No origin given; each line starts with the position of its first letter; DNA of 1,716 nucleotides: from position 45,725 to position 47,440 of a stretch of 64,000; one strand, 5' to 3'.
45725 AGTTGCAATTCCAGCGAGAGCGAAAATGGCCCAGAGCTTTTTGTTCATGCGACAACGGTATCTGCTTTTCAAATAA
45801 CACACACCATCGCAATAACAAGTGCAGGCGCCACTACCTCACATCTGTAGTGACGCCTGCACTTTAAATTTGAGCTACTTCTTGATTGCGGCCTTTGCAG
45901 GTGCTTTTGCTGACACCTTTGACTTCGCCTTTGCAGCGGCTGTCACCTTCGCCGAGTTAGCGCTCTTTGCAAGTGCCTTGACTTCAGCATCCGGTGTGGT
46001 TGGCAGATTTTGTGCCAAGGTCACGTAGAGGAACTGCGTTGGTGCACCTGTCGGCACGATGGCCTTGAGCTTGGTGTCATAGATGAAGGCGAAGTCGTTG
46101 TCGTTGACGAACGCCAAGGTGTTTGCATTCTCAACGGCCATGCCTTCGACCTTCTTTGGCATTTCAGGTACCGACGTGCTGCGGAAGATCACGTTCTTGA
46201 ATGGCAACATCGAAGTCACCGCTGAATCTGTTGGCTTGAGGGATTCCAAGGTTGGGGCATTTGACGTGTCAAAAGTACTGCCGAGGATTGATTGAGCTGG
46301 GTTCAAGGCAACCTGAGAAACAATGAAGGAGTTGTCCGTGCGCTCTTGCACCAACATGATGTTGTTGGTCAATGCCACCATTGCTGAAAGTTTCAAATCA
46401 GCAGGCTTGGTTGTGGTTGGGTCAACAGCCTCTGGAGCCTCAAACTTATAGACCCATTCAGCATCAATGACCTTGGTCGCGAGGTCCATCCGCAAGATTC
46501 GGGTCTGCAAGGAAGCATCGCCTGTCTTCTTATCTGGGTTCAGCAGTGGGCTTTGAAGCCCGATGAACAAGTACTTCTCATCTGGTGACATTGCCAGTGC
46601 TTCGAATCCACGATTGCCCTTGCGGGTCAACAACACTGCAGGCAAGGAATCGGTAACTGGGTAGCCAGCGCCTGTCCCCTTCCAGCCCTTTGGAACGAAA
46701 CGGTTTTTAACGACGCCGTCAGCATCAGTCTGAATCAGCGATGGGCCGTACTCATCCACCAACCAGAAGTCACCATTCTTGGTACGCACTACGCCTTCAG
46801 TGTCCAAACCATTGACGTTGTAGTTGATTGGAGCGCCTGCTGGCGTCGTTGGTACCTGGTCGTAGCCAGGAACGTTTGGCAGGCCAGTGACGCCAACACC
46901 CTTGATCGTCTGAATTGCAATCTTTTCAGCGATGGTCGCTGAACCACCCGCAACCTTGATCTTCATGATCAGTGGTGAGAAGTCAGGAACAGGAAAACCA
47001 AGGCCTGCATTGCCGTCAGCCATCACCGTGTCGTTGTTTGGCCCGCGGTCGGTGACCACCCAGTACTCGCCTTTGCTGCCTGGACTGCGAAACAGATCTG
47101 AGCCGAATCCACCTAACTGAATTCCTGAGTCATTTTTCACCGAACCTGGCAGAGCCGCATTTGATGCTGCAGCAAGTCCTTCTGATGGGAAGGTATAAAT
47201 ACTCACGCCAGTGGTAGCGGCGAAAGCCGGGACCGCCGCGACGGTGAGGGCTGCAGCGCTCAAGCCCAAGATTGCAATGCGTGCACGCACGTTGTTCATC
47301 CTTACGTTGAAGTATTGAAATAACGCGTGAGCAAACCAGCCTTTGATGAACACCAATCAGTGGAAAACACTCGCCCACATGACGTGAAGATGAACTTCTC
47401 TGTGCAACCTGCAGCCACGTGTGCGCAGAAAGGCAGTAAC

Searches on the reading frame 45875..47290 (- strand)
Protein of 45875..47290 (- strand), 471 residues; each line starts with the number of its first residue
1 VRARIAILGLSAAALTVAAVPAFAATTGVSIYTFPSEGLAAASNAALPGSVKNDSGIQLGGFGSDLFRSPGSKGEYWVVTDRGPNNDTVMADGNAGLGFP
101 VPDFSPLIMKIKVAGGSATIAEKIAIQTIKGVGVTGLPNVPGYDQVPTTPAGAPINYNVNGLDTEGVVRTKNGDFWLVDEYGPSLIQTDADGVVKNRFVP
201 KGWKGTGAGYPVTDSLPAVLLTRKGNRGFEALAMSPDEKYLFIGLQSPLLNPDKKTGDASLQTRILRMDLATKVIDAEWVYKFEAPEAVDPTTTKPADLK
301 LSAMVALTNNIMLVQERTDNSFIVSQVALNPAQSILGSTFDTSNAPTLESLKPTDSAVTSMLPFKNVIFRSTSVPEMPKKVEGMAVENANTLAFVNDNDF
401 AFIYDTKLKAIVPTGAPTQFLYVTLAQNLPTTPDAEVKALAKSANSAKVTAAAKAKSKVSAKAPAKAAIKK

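Call 19: find_related_loci(query=window:45875-47290:-, collection=genome_contigs, flank=10000)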
Query window:45875-47290:- (471 aa) in genome_contigs; peptide patterns used: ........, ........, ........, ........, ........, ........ (x = any residue, [..] = any of these).
85 stretches matched a pattern; 48 encode a relative of the query (tblastn E <= 1e-3); 48 distinct loci.
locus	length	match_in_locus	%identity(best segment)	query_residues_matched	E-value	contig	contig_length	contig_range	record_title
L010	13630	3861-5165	72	1-434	0e+0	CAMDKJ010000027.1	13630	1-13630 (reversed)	MAG: Bifidobacterium breve isolate TE-11nov19-36 genome assembly, contig: TE-11nov19-C7520, whole genome shotgun sequenc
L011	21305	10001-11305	71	1-434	0e+0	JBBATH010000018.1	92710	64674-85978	MAG: Candidatus Nanopelagicales bacterium isolate EUL_266 ctg18-EUL_266, whole genome shotgun sequence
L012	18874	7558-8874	69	1-440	0e+0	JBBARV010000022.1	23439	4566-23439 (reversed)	MAG: Candidatus Nanopelagicales bacterium isolate EUL_228 ctg22-EUL_228, whole genome shotgun sequence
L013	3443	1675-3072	59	1-464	0e+0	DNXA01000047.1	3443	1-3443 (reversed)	MAG TPA_asm: Actinomycetota bacterium isolate UBA11398 contig_168383, whole genome shotgun sequence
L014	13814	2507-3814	61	1-435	2e-179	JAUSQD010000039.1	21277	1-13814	MAG: Actinomycetota bacterium isolate E23_concoct.bin.74 E23_k141_112614, whole genome shotgun sequence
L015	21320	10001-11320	65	1-440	0e+0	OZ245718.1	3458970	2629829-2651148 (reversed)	MAG: Actinomycetes bacterium isolate 5592b777-cc2b-40d4-8203-2b0c8ee3f119 genome assembly, chromosome: 1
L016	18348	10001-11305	73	1-434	0e+0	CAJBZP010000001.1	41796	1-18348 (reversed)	MAG: uncultured actinobacterium isolate Loc090519-6m_bin-0673 genome assembly, contig: bin-0673:001/152, whole genome sh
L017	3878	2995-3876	74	1-294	9e-142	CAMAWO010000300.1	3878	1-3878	MAG: Bifidobacterium breve isolate MaH-09apr19-236 genome assembly, contig: MaH-09apr19-C54861, whole genome shotgun seq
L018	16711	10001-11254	44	6-429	1e-98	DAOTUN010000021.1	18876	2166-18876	MAG TPA_asm: Anaerolineae bacterium isolate F18_65 k115_5482174, whole genome shotgun sequence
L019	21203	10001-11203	43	36-429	2e-90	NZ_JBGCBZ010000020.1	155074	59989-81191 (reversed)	Planotetraspora sp. GP83 Ga0558621_20, whole genome shotgun sequence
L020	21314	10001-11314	41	4-436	4e-89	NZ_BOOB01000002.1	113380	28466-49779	Microbispora amethystogenes strain NBRC 101907 sequence002, whole genome shotgun sequence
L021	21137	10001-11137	43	50-429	6e-89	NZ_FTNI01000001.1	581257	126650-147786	Microbispora rosea strain ATCC 12950, whole genome shotgun sequence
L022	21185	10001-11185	43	29-429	6e-89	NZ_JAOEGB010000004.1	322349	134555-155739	Planotetraspora sp. A-T 1434 4, whole genome shotgun sequence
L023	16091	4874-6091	41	17-429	4e-88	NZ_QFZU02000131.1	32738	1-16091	Microbispora triticiradicis strain NEAU-HRDPA2-9 scaffold131, whole genome shotgun sequence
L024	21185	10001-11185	42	29-429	8e-88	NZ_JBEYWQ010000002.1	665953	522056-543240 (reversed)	Microbispora sp. NPDC046973 NPDC046973_48_C9.ctg-0002, whole genome shotgun sequence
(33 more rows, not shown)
